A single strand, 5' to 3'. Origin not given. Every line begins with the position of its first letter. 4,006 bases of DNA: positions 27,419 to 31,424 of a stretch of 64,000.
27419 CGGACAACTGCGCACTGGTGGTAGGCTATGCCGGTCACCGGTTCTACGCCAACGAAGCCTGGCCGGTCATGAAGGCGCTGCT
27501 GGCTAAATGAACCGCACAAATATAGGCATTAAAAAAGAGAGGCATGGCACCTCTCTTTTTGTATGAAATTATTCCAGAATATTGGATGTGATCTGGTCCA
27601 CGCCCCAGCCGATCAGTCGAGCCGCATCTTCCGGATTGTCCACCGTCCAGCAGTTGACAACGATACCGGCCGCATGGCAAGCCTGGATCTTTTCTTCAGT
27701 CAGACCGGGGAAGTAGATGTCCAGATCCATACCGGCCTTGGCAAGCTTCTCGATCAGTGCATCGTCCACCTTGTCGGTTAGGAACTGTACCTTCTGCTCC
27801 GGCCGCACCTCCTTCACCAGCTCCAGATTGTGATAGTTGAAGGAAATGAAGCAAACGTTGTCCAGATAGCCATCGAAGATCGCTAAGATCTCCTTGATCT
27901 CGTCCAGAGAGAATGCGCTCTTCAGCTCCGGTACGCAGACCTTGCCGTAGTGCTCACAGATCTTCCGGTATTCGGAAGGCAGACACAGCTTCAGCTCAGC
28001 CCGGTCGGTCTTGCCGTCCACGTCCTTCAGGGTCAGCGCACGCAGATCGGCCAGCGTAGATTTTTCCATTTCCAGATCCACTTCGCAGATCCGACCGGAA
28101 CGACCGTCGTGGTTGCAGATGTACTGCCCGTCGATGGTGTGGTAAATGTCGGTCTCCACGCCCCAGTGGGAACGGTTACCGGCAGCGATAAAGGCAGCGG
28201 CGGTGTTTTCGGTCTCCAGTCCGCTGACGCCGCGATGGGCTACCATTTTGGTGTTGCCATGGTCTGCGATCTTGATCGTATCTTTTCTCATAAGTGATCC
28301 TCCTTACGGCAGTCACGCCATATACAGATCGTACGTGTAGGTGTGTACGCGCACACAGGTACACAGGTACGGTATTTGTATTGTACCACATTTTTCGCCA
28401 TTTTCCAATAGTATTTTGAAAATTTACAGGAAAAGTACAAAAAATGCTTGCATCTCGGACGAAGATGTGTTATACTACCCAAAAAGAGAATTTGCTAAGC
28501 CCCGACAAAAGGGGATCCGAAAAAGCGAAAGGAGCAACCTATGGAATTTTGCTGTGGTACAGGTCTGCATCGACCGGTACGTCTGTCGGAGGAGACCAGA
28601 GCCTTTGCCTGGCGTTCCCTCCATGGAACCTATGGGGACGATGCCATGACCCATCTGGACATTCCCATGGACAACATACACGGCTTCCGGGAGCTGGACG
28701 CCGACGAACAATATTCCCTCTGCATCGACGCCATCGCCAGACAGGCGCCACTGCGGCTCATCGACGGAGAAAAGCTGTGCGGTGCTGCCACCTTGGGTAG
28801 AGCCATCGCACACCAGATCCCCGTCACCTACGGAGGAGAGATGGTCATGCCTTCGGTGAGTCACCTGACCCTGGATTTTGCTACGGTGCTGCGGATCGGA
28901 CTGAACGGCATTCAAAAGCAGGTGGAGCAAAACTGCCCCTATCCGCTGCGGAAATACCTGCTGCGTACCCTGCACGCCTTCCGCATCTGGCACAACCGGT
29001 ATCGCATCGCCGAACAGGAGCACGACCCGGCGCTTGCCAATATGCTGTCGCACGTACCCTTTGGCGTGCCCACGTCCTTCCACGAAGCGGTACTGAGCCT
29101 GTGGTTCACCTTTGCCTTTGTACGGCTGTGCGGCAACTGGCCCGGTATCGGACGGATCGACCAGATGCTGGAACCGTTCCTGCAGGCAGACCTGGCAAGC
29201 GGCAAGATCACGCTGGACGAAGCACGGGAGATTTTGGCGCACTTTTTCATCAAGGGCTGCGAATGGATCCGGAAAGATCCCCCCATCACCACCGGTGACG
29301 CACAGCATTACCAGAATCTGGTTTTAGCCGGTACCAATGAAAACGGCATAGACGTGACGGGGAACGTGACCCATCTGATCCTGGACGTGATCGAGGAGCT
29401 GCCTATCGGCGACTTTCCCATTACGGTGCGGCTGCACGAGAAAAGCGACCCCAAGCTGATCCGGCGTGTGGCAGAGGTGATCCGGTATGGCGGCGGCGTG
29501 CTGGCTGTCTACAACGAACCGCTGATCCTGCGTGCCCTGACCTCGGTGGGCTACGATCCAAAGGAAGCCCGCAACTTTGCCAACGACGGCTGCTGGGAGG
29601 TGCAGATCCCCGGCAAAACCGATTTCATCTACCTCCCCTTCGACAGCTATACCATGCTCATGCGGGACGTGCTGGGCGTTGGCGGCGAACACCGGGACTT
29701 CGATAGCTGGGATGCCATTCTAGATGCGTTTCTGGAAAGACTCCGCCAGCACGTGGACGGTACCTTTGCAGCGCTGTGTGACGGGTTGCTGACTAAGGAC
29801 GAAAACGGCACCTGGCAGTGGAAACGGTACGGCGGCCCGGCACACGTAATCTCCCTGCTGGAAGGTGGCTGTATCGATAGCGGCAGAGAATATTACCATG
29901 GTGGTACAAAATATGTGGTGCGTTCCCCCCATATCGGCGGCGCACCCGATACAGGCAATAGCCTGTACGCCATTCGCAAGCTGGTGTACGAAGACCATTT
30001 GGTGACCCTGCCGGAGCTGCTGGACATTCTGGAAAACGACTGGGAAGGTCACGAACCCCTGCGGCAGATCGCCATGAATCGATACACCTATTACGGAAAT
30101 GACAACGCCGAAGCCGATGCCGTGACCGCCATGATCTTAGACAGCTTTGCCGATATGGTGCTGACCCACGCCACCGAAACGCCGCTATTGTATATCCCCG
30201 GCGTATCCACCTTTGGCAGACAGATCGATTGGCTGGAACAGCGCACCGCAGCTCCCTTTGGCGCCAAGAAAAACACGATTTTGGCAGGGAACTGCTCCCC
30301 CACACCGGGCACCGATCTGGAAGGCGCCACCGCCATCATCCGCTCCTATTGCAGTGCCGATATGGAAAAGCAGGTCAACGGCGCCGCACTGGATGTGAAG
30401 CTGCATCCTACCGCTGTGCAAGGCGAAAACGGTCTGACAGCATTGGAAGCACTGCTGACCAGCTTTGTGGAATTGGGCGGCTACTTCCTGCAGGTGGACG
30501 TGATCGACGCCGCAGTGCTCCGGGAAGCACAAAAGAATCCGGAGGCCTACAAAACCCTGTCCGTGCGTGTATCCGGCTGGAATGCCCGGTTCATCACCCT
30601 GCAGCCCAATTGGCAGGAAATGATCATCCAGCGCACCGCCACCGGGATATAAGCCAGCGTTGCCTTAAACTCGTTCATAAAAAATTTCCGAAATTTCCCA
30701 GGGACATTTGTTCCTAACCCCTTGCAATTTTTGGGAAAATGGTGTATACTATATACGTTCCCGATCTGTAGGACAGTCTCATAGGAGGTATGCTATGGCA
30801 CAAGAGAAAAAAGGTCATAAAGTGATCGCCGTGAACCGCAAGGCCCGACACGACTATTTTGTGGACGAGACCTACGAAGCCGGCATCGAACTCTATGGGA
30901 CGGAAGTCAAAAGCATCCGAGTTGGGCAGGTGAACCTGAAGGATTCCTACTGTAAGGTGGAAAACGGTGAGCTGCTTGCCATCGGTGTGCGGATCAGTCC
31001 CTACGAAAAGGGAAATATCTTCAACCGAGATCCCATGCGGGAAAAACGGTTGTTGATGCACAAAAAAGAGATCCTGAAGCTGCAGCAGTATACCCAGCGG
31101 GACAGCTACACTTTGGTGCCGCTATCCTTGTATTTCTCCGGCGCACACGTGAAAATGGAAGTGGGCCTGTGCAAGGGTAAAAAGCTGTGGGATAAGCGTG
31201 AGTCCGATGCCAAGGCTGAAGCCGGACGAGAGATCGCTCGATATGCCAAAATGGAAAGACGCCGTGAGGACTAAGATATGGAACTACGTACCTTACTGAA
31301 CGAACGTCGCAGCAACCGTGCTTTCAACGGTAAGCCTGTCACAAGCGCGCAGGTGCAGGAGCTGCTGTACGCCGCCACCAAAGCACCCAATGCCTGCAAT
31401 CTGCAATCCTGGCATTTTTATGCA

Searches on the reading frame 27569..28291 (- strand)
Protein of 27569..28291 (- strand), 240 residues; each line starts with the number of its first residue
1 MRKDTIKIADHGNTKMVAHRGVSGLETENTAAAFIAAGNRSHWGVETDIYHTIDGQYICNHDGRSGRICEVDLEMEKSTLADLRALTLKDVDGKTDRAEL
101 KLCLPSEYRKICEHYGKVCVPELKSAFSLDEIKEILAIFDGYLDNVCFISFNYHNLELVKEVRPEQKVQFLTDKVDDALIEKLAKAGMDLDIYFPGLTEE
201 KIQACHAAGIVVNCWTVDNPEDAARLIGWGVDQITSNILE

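Call 58: search_protein_families(library=pfam, proteins=[window:27569-28291:-], max_evalue=0.001)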
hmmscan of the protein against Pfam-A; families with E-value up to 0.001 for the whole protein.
window:27569-28291:- (240 aa): 1 family
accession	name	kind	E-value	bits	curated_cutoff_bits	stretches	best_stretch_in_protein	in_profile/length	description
PF03009.23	GDPD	-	6.5e-25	89.1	23.6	1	19-236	1-239/244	Glycerophosphoryl diester phosphodiesterase family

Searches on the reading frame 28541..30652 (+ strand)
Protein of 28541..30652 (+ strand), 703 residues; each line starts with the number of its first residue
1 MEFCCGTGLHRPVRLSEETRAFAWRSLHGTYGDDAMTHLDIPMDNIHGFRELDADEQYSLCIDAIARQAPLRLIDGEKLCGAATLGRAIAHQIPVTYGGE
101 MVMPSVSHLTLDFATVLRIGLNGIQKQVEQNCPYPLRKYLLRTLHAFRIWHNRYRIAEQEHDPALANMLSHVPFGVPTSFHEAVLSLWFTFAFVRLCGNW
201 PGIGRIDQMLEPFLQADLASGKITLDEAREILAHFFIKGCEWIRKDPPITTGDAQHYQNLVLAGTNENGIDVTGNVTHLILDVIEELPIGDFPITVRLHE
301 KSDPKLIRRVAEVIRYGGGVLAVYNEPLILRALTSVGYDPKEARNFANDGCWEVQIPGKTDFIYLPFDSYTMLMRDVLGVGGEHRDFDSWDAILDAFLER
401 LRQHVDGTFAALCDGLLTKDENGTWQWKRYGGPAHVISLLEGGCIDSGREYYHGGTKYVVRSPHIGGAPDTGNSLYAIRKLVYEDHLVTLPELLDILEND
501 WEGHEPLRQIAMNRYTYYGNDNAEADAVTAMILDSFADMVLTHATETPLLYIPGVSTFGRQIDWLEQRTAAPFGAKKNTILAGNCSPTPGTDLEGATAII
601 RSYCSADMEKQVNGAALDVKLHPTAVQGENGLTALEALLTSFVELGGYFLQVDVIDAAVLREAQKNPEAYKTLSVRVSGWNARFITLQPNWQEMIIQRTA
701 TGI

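Call 76: search_protein_families(library=pfam, proteins=[window:28541-30652:+], max_evalue=0.00001)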
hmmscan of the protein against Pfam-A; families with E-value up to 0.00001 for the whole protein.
window:28541-30652:+ (703 aa): 2 families
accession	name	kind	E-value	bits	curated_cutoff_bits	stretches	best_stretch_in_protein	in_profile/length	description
PF02901.20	PFL-like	-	1.5e-72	245.7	24.3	1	105-557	156-639/647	Pyruvate formate lyase-like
PF01228.26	Gly_radical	-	4e-21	76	22.2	1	583-685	3-106/106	Glycine radical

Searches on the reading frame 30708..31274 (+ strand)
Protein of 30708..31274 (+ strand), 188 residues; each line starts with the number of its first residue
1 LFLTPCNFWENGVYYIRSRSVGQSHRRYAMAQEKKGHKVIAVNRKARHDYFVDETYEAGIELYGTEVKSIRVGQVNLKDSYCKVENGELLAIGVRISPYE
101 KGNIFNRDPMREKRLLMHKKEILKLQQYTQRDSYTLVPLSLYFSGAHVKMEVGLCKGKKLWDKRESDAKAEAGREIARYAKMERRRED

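Call 58: search_protein_families(library=pfam, proteins=[window:30708-31274:+], max_evalue=0.001)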
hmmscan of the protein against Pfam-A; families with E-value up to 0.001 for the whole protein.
window:30708-31274:+ (188 aa): 1 family
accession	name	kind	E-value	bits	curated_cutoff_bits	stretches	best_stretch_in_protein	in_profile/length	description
PF01668.23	SmpB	-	8.4e-57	191.6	27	1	40-181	1-142/143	SmpB protein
